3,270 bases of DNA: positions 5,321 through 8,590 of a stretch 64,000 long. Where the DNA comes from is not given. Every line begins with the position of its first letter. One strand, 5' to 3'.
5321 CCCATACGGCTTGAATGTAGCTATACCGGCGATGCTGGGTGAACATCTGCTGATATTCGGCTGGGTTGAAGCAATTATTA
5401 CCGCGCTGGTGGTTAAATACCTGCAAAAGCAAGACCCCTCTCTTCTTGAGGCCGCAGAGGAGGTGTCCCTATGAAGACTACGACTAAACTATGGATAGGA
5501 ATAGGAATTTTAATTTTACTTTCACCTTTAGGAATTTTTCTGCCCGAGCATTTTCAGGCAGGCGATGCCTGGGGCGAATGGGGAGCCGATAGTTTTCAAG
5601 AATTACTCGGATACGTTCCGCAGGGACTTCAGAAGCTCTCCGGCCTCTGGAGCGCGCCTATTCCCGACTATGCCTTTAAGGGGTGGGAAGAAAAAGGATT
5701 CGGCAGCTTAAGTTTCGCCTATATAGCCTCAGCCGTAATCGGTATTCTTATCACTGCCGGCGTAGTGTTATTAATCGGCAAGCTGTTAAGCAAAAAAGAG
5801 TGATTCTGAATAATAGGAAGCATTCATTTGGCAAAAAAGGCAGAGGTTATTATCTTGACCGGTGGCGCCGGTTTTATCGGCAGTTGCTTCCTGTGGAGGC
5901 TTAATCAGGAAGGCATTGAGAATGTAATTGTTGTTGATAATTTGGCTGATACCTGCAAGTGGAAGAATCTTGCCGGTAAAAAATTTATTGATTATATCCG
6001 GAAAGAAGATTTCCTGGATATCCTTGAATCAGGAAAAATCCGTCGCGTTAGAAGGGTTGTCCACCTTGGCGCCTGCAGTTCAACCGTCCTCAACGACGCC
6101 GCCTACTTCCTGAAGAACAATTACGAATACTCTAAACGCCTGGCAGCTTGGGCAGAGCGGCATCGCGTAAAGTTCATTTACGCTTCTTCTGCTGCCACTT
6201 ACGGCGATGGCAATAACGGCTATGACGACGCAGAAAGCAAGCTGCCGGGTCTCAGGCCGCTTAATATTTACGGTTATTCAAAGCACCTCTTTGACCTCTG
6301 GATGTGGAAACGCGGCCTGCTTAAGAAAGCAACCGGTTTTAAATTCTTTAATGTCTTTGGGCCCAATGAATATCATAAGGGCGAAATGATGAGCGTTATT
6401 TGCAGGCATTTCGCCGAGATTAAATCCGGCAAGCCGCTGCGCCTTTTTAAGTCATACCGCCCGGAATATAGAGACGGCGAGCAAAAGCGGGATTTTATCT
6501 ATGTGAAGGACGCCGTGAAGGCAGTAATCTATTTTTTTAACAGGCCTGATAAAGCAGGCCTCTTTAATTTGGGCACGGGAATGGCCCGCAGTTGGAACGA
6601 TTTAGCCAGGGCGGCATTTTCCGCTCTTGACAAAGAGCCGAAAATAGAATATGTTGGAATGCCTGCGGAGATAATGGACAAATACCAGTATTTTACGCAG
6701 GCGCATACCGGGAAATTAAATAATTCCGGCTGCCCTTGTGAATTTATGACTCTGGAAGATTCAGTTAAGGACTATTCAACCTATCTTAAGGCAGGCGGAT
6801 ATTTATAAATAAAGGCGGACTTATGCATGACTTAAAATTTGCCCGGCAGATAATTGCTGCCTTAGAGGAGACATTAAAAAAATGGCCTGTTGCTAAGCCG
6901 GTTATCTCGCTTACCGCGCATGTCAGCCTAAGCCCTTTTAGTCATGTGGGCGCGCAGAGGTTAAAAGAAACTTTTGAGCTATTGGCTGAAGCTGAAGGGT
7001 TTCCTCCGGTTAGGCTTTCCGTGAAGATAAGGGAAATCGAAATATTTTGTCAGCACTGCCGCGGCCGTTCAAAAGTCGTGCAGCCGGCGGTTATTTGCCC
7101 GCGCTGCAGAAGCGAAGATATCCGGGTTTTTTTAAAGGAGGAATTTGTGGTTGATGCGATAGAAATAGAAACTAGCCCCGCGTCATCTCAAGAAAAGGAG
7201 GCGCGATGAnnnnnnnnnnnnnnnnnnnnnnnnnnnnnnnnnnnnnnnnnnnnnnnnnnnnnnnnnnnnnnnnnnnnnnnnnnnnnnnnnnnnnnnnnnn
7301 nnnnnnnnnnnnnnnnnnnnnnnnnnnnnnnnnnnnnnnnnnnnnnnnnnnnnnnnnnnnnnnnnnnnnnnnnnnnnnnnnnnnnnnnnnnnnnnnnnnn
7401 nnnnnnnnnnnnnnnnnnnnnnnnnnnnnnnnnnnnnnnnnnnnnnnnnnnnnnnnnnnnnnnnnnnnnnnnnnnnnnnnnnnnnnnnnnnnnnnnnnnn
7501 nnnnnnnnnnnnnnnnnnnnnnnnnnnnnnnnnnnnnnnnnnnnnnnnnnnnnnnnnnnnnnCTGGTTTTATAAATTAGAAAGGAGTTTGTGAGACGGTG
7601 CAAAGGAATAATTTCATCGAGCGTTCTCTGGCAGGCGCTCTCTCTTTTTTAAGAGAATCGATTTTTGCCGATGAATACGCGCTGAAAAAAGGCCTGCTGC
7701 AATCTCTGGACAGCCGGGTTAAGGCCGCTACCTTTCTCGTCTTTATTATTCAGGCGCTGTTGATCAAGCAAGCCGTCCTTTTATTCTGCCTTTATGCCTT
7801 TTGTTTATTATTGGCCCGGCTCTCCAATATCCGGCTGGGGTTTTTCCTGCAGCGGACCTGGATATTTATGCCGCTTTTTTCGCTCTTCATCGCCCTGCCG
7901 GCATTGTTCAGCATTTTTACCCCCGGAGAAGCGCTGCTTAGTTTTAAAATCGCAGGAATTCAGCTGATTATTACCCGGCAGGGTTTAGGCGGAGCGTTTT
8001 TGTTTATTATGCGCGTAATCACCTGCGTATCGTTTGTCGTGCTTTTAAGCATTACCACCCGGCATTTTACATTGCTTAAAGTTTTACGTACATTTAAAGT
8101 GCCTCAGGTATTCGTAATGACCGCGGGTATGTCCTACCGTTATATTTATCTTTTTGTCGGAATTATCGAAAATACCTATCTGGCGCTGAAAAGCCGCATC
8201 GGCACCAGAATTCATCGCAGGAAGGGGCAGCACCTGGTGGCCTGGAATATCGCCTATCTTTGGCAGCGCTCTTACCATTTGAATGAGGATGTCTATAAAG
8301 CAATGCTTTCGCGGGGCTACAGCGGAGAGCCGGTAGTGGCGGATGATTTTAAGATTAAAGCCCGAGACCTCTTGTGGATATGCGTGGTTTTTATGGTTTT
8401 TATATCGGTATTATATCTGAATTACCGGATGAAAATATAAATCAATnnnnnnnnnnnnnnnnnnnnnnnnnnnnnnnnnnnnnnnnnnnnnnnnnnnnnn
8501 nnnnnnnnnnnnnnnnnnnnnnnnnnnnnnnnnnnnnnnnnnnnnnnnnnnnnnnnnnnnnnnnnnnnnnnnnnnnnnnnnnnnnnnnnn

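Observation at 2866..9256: NikR-headed nickel/cobalt uptake locus with a coiled-coil porin, embedded HypA, a Zn-ribbon membrane protein and a His-tailed CbiO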

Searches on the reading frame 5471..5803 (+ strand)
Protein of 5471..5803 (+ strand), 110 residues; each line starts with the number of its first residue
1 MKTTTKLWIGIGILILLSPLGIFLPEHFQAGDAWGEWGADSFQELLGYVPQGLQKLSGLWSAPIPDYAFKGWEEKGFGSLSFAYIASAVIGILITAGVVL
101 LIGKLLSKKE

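Call 3: search_protein_families(library=pfam, proteins=[window:5471-5803:+], max_evalue=0.01)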
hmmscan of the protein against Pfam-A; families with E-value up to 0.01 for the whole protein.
window:5471-5803:+ (110 aa): 1 family
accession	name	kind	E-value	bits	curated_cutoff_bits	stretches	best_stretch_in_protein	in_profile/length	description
PF13190.11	PDGLE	-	5.9e-10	39.3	27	1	7-107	3-101/102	PDGLE domain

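Call 4: search_protein_families(library=ncbifam, proteins=[window:5471-5803:+], max_evalue=0.01)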
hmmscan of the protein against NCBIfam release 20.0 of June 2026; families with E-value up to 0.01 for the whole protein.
window:5471-5803:+ (110 aa): 1 family
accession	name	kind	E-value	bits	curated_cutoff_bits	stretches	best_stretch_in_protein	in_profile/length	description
NF005598.0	PRK07331.1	equivalog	8.9e-18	64.8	401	1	3-109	228-322/323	cobalt transporter CbiM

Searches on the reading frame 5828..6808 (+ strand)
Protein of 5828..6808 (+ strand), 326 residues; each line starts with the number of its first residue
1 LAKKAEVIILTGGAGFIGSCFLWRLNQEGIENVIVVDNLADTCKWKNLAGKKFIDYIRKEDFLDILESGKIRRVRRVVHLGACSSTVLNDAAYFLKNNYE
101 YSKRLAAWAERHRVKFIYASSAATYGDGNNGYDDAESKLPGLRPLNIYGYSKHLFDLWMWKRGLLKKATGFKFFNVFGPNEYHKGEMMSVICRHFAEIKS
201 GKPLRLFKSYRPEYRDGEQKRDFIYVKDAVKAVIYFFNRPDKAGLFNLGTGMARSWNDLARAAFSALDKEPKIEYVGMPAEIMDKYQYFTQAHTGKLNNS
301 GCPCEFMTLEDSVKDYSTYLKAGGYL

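Call 3: search_protein_families(library=pfam, proteins=[window:5828-6808:+], max_evalue=0.01)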
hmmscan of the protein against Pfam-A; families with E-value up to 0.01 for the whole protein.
window:5828-6808:+ (326 aa): 5 families
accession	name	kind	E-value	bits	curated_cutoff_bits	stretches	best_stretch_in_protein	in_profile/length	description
PF01370.27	Epimerase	-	2.2e-41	142.3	20.9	1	8-249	1-240/240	NAD dependent epimerase/dehydratase family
PF16363.11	GDP_Man_Dehyd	-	6.6e-18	65.7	27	1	10-273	2-272/332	GDP-mannose 4,6 dehydratase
PF02719.21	Polysacc_synt_2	-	6.5e-06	26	20.2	1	143-277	133-262/293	Polysaccharide biosynthesis protein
PF04321.23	RmlD_sub_bind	-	1.8e-05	24.4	27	1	8-269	3-233/287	RmlD substrate binding domain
PF01073.25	3Beta_HSD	-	0.0035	16.8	22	1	10-152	2-150/280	3-beta hydroxysteroid dehydrogenase/isomerase family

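Call 4: search_protein_families(library=ncbifam, proteins=[window:5828-6808:+], max_evalue=0.01)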
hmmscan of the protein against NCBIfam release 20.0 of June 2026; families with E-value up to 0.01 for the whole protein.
window:5828-6808:+ (326 aa): 18 families
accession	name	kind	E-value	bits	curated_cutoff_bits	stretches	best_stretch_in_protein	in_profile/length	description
TIGR02197.1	heptose_epim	equivalog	1.5e-114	382.4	274.6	1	8-321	1-314/316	ADP-glyceromanno-heptose 6-epimerase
NF008360.0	PRK11150.1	equivalog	3.6e-76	256.3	452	1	7-321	1-307/310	ADP-glyceromanno-heptose 6-epimerase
TIGR01179.1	galE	equivalog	1.7e-20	73.1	262.3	1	8-264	2-272/332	UDP-glucose 4-epimerase GalE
TIGR01181.1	dTDP_gluc_dehyt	equivalog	5e-19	68.5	365.1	1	8-276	2-271/321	dTDP-glucose 4,6-dehydratase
NF007956.0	PRK10675.1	subfamily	5e-12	45.6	394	1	8-292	3-303/338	UDP-glucose 4-epimerase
NF011728.1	PRK15181.1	equivalog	1.1e-11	44.4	760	1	9-257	19-272/348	Vi polysaccharide biosynthesis UDP-N-acetylglucosaminuronic acid C-4 epimerase TviC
NF007582.0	PRK10217.1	equivalog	2.9e-10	39.8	698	1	8-259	4-262/355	dTDP-glucose 4,6-dehydratase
TIGR03466.1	HpnA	hypoth_equivalog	8.5e-09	34.7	367.65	1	8-136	3-128/327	hopanoid-associated sugar epimerase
NF008872.0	PRK11908.1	equivalog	4.8e-08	32.4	294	1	11-267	7-271/349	bifunctional UDP-4-keto-pentose/UDP-xylose synthase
NF007490.0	PRK10084.1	subfamily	7e-07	28.6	649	1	8-250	3-260/361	dTDP-glucose 4,6-dehydratase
NF047922.1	GDPFucSynFcl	equivalog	7e-06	25.7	500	1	215-267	201-253/308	GDP-L-fucose synthase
TIGR04180.1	EDH_00030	hypoth_equivalog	2.2e-05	23.7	475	1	8-273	1-262/297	NAD-dependent 4,6-dehydratase LegB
TIGR01777.1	yfcH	hypoth_equivalog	8.6e-05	22.2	207.35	0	8-81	1-65/292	TIGR01777 family oxidoreductase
NF043036.1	ErythonDh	equivalog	0.00011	21.6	325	1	8-157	3-158/321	D-erythronate dehydrogenase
NF005998.1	PRK08125.1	equivalog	0.0002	19.9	777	1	5-238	315-552/649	bifunctional UDP-4-amino-4-deoxy-L-arabinose formyltransferase/UDP-glucuronic acid oxidase ArnA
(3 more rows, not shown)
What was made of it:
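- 5828..6808 (+): hldD (ADP-glyceromanno-heptose 6-epimerase). Possibly a passenger gene, but it travels with hypA and zr118. TIGR02197, 382 bits (cutoff 274.6) (call 4).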

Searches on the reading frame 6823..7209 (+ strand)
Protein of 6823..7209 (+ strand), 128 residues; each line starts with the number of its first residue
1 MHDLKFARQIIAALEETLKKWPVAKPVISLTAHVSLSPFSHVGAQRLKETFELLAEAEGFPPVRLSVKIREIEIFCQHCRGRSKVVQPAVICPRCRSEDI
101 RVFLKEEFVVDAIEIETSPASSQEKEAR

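Call 3: search_protein_families(library=pfam, proteins=[window:6823-7209:+], max_evalue=0.01)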
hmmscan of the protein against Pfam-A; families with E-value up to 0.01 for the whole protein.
window:6823-7209:+ (128 aa): 1 family
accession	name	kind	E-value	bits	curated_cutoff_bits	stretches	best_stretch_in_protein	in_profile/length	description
PF01155.25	HypA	-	2.3e-14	53.8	28.9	1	1-115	1-112/112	Hydrogenase/urease nickel incorporation, metallochaperone, hypA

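Call 4: search_protein_families(library=ncbifam, proteins=[window:6823-7209:+], max_evalue=0.01)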
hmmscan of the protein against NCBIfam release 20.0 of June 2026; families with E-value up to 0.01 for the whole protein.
window:6823-7209:+ (128 aa): 4 families
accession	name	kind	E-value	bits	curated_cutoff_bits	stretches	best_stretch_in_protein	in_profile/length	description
TIGR00100.1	hypA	equivalog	3.1e-10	40.1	88.1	1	1-116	1-114/116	hydrogenase maturation nickel metallochaperone HypA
NF002979.0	PRK03681.1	subfamily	1.3e-07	31.8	121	1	1-117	1-115/116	hydrogenase/urease nickel incorporation protein HypA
NF001976.0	PRK00762.1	equivalog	4.4e-07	29.7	146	1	1-118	1-121/124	hydrogenase maturation nickel metallochaperone HypA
NF009046.0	PRK12380.1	subfamily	0.00014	22.2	113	1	1-116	1-113/113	hydrogenase/urease nickel incorporation protein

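Call 53: search_solved_structures(query=window:6823-7209:+, max_evalue=1, show_alignments=2)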
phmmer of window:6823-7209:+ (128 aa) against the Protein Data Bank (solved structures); distinct sequences matched with E-value up to 1: 1.
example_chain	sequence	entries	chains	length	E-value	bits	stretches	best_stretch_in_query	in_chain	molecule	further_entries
6htj_A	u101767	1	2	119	0.57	13.7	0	75-104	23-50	Nucleic-acid-binding protein containing a Zn-ribbon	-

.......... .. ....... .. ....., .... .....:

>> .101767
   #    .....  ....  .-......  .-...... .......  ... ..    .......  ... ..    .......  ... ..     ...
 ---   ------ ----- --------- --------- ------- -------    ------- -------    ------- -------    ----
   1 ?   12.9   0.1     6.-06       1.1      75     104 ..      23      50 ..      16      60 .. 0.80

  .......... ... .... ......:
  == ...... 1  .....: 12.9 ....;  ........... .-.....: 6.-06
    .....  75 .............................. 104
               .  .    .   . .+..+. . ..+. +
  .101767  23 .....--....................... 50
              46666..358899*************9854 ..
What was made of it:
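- Closest known: HypA / HybF nickel metallochaperones. Different: Scores are below the NCBIfam equivalog cutoffs, and phmmer finds no solved HypA (calls 4, 53).
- Tried and rejected: phmmer of the HypA-like protein against the PDB: no HypA hit (call 53).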

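Call 66: find_homologous_proteins(query=window:6823-7209:+, max_evalue=0.001)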
Query window:6823-7209:+ (128 aa): 5 proteins with E <= 0.001 among 14 candidates.
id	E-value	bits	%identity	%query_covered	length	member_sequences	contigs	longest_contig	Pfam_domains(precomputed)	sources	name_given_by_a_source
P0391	1.6e-76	272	100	100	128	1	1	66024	PF01155.26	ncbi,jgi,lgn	ncbi:MAG: hydrogenase/urease maturation nickel metallochaperone HypA [Candidatus Omnitrophota bacter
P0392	9.8e-60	218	80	100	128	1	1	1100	PF01155.26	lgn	-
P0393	1.5e-41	159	61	99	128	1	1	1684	PF01155.26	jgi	-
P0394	4.5e-39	151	57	99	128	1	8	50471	PF01155.26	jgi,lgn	-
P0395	1.1e-38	150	56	98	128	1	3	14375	PF01155.26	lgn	-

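Call 68: find_encoding_contigs(protein=P0394, flank=8000, max_places=2)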
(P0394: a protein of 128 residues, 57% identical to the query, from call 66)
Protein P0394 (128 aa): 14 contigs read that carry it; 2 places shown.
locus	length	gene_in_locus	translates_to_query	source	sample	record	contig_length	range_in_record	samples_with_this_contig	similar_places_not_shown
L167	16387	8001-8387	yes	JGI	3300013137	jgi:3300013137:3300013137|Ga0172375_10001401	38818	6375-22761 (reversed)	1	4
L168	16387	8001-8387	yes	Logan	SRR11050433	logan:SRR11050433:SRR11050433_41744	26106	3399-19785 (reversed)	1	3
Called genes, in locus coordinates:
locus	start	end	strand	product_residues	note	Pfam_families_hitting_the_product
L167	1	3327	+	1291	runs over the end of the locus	PF02514:CobN-Mg_chel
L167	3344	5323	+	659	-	PF07728:AAA_5 (weak), PF01078:Mg_chelatase, PF17863:AAA_lid_2, PF26791:AAPxQ, PF00092:VWA, PF13519:VWA_2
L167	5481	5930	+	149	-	PF01618:MotA_ExbB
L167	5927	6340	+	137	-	PF02472:ExbD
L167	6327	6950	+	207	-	PF13103:TonB_2, PF03544:TonB_C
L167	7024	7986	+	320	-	PF01370:Epimerase, PF02719:Polysacc_synt_2 (faint), PF04321:RmlD_sub_bind (weak), PF16363:GDP_Man_Dehyd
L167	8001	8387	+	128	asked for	PF01155:HypA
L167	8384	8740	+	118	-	-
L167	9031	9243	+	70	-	PF01381:HTH_3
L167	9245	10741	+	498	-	PF13271:DUF4062, PF13749:HATPase_c_4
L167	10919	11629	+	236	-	PF20582:UPF0758_N, PF04002:RadC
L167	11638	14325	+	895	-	PF00270:DEAD, PF04851:ResIII, PF18766:SWI2_SNF2, PF00271:Helicase_C, PF08463:EcoEI_R_C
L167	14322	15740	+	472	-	PF12161:HsdM_N (weak), PF02384:N6_Mtase, PF01170:UPF0020 (faint), PF20473:MmeI_Mtase (faint), PF07669:Eco57I (weak)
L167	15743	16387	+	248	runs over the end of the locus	PF01420:Methylase_S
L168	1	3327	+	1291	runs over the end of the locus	PF02514:CobN-Mg_chel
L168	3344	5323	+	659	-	PF07728:AAA_5 (weak), PF01078:Mg_chelatase, PF17863:AAA_lid_2, PF26791:AAPxQ, PF00092:VWA, PF13519:VWA_2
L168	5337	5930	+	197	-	PF01618:MotA_ExbB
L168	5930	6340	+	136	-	PF02472:ExbD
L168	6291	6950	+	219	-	PF13103:TonB_2, PF03544:TonB_C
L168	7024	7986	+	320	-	PF01370:Epimerase, PF02719:Polysacc_synt_2 (faint), PF04321:RmlD_sub_bind (weak), PF16363:GDP_Man_Dehyd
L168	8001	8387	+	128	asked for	PF01155:HypA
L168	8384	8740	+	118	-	-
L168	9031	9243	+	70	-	PF01381:HTH_3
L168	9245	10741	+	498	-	PF13271:DUF4062, PF13749:HATPase_c_4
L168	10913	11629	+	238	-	PF20582:UPF0758_N, PF04002:RadC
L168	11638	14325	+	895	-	PF00270:DEAD, PF04851:ResIII, PF18766:SWI2_SNF2, PF00271:Helicase_C, PF08463:EcoEI_R_C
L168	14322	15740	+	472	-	PF12161:HsdM_N (weak), PF02384:N6_Mtase, PF01170:UPF0020 (faint), PF20473:MmeI_Mtase (faint), PF07669:Eco57I (weak)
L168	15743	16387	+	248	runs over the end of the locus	PF01420:Methylase_S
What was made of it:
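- The hldD-hypA-zr118 trio occurs away from nik genes in L167/L168 (call 68).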

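Call 69: find_encoding_contigs(protein=P0395, flank=8000, max_places=2)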
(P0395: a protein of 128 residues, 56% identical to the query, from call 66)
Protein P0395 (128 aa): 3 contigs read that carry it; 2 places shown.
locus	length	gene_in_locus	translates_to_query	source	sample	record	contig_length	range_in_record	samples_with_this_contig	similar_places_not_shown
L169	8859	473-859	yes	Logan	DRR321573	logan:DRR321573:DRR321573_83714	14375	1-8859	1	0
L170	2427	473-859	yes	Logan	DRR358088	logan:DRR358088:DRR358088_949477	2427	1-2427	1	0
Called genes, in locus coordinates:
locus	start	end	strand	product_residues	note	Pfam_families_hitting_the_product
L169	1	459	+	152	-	?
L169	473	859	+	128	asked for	PF01155:HypA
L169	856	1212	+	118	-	-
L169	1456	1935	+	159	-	PF02001:DUF134, PF27353:MJ0401 (faint)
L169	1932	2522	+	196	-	PF13489:Methyltransf_23, PF01209:Ubie_methyltran, PF07021:MetW, PF13847:Methyltransf_31, PF08241:Methyltransf_11, PF08242:Methyltransf_12, PF13649:Methyltransf_25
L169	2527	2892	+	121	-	PF02579:Nitro_FeMo-Co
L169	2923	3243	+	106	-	PF02635:DsrE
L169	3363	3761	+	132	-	PF07883:Cupin_2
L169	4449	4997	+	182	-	PF13801:Metal_resist (weak), PF07813:LTXXQ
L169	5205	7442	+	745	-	PF00982:Glyco_transf_20, PF00534:Glycos_transf_1 (weak)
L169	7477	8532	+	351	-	PF21088:MS_channel_1st, PF00924:MS_channel_2nd, PF21082:MS_channel_3rd (weak)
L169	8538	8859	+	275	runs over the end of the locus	PF02358:Trehalose_PPase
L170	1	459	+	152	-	?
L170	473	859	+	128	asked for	PF01155:HypA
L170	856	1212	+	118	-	-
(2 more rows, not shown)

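Call 80: predict_structure(alignment_id=A3)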
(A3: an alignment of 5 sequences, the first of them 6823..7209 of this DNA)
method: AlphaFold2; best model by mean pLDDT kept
length: 128 residues; sequences in the alignment: 5
mean_pLDDT: 83.6   pTM: 0.69
mean pLDDT of the five models: 83.6, 82.2, 66.1, 65.8, 61.1
residues with pLDDT >= 90: 44; 70-90: 69; 50-70: 8; < 50: 7
segments of 3 or more residues with pLDDT < 50: 122-128
pLDDT, mean of each block of 10 residues (from residue 1): 87 87 77 90 90 90 89 91 86 90 81 80 40
secondary structure, 60 per line:
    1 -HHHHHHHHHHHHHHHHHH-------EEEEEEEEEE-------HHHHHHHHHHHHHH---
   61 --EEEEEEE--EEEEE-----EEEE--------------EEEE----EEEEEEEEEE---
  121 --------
elements in order: H2-19 E27-36 H44-57 E63-69 E72-76 E82-85 E100-103 E108-117

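Call 83: fold_search(model_id=the predicted structure, library=pdb)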
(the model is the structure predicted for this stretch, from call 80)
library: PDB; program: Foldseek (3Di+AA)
matches with E <= 10: 579; with E <= 0.001: 12
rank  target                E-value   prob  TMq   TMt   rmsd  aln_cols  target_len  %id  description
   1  5yxy_D                5.9e-06  1.00  0.64  0.65   3.7       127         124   21  Crystal structure of the HyhL-HypA complex (form I) (released 2018-06-20)
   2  5yxy_E                6.7e-06  1.00  0.67  0.69   3.7       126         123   20  Crystal structure of the HyhL-HypA complex (form I) (released 2018-06-20)
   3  5aup_H                6.7e-06  1.00  0.60  0.57   4.7       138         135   21  Crystal structure of the HypAB complex (released 2015-06-24)
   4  3a43_B                8.2e-06  1.00  0.67  0.72   3.8       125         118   22  Crystal structure of HypA (released 2009-10-06)
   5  5yxy_F                8.2e-06  1.00  0.64  0.67   3.9       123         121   23  Crystal structure of the HyhL-HypA complex (form I) (released 2018-06-20)
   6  3a43_A                1.6e-05  1.00  0.63  0.59   4.0       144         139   18  Crystal structure of HypA (released 2009-10-06)
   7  5aun_A                1.7e-05  1.00  0.60  0.57   5.0       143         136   20  Crystal structure of the HypAB-Ni complex (released 2015-06-24)
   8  5yy0_B                1.9e-05  1.00  0.63  0.64   3.9       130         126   21  Crystal structure of the HyhL-HypA complex (form II) (released 2018-06-20)
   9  6g81_MODEL_1_A        2.3e-05  1.00  0.55  0.59   4.8       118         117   19  Solution structure of the Ni metallochaperone HypA from Helicobacter pylori (released 2018-10-10)
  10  3a44_C                2.6e-04  1.00  0.51  0.53  15.4       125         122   19  Crystal structure of HypA in the dimeric form (released 2009-10-06)
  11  2kdx_MODEL_1_A        6.5e-04  1.00  0.60  0.64   4.3       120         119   20  Solution structure of HypA protein (released 2009-10-20)
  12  3a44_A                6.9e-04  1.00  0.51  0.48  14.3       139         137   17  Crystal structure of HypA in the dimeric form (released 2009-10-06)
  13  3a44_B                1.1e-03  1.00  0.50  0.49  13.9       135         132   19  Crystal structure of HypA in the dimeric form (released 2009-10-06)
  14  3a44_D                1.7e-03  0.98  0.42  0.43  15.9       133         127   19  Crystal structure of HypA in the dimeric form (released 2009-10-06)
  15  2k2d_MODEL_1_A        5.4e-02  0.97  0.21  0.52   6.9        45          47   29  Solution NMR structure of C-terminal domain of human pirh2. Northeast Structural Genomics Consortium (NESG) ta (released 2008-04-15)
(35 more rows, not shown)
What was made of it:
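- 6823..7209 (+): HypA-like metallochaperone (128 aa): N-terminus MHD, zinc site C76-x2-C79...C92-P-x-C95. The top 14 Foldseek PDB hits are all HypA: probability 0.98-1.00; TM 0.55-0.69 for the nine monomer or complex entries, 0.42-0.51 for the 3A44 dimer chains (calls 80, 83).
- On HypA metallochaperone: The AlphaFold2 model has pLDDT 83.6, and the top 14 PDB hits are HypA (calls 80, 83).
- The predicted fold matches HypA structures (call 83). HypA is by family a nickel chaperone (calls 3, 83).
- Tried and rejected: The structure comparison then confirmed the HypA fold (call 83).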

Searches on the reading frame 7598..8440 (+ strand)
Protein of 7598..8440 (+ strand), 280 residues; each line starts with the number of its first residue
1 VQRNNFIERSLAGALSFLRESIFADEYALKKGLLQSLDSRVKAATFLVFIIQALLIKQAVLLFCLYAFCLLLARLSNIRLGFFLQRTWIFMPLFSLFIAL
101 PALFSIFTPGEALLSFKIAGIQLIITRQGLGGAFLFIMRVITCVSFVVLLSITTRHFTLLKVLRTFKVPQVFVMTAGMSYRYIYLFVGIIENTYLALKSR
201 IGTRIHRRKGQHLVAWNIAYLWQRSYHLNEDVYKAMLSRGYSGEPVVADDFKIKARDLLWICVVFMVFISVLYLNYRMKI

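Call 3: search_protein_families(library=pfam, proteins=[window:7598-8440:+], max_evalue=0.01)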
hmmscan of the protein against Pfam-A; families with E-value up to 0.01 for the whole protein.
window:7598-8440:+ (280 aa): 1 family
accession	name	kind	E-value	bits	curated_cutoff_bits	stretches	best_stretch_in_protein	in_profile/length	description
PF02361.21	CbiQ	-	4.4e-24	85.8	25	1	34-243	5-210/216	Cobalt transport protein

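Call 4: search_protein_families(library=ncbifam, proteins=[window:7598-8440:+], max_evalue=0.01)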
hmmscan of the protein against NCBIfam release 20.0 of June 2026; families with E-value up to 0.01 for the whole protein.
window:7598-8440:+ (280 aa): 2 families
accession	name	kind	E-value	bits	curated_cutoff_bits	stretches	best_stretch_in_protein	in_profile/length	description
TIGR02454.1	ECF_T_CbiQ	equivalog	2.5e-41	141.7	111.8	1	37-239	1-200/200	cobalt ECF transporter T component CbiQ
NF012029.0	PRK15485.1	equivalog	1.4e-09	38.3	303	1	37-202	16-181/225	energy-coupling factor ABC transporter transmembrane protein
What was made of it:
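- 7598..8440 (+): nikQ/cbiQ, the T component of the ECF transporter. Pfam CbiQ (calls 3, 4).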
